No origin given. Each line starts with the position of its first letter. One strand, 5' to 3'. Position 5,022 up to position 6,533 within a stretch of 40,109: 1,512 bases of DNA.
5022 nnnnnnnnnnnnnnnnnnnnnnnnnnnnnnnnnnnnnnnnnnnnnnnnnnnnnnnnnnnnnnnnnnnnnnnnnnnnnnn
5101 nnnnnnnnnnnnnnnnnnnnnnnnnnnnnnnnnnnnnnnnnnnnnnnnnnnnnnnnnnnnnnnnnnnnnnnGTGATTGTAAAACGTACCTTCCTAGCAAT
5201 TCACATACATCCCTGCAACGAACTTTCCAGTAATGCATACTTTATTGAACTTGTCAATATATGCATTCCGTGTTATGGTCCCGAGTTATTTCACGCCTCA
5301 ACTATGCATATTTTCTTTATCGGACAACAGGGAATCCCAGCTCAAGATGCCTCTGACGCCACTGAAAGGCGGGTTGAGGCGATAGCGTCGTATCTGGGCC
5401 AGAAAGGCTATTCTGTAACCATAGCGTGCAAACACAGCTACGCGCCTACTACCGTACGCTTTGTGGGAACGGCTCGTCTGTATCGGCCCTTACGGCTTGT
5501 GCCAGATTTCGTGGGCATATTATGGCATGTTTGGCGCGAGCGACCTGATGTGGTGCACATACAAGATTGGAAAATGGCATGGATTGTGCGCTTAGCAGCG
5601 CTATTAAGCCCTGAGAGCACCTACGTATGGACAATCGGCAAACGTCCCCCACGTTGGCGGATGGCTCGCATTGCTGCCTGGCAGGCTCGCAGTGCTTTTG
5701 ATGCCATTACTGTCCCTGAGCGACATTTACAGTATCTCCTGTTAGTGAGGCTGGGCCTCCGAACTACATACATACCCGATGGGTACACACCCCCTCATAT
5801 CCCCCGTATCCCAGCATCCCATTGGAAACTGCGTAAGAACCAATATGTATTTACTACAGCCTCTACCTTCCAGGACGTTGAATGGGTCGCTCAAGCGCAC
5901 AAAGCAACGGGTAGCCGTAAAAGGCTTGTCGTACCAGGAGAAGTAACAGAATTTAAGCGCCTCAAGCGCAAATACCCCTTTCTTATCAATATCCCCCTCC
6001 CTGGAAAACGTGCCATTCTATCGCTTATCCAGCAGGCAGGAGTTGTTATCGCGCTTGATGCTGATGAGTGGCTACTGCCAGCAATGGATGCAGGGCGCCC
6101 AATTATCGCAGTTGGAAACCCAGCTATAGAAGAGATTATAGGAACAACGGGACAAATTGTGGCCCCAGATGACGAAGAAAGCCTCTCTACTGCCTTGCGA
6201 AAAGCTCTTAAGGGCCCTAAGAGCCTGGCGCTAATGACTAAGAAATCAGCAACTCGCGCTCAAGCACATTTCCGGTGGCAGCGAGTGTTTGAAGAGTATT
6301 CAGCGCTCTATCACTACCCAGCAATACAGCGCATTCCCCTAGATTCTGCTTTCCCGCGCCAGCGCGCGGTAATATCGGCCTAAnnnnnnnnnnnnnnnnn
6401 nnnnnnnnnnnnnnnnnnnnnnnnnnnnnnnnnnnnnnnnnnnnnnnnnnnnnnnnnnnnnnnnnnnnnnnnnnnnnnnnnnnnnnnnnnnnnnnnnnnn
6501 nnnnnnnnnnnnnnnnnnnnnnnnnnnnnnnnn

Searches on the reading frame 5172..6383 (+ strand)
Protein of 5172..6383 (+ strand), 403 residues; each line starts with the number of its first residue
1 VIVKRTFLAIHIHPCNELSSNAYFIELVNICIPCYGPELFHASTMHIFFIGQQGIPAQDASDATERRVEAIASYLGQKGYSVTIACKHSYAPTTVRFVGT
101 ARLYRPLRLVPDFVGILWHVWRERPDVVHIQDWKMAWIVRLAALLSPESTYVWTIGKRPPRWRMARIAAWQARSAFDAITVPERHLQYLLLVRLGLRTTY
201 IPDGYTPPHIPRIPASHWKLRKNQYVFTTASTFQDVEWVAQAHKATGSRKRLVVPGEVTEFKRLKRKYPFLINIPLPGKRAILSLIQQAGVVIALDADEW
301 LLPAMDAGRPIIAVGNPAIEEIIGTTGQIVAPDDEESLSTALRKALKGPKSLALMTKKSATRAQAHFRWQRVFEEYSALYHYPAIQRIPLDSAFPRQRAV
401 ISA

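Call 14: search_protein_families(library=ncbifam, proteins=[window:5172-6383:+])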
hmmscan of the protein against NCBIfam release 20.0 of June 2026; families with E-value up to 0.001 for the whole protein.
window:5172-6383:+ (403 aa): 5 families
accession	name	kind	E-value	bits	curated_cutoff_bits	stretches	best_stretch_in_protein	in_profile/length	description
TIGR03088.1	stp2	hypoth_equivalog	1.6e-07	30.8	409.05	1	249-381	229-371/374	TIGR03088 family PEP-CTERM/XrtA system glycosyltransferase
NF053787.1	GlcN_PG_synth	equivalog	8.2e-06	24.9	480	1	302-381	279-357/361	N-acetylglucosaminyl phosphatidylglycerol synthase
TIGR04047.1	MSMEG_0565_glyc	hypoth_equivalog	0.00012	21.4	259.85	1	301-381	293-372/373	MSMEG_0565 family glycosyltransferase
NF041876.1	EPS_EpsE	equivalog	0.00033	20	400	1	303-371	314-384/389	exopolysaccharide biosynthesis GT4 family glycosyltransferase EpsE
TIGR03999.1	thiol_BshA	equivalog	0.00048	19.1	273.7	1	301-381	289-371/375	N-acetyl-alpha-D-glucosaminyl L-malate synthase BshA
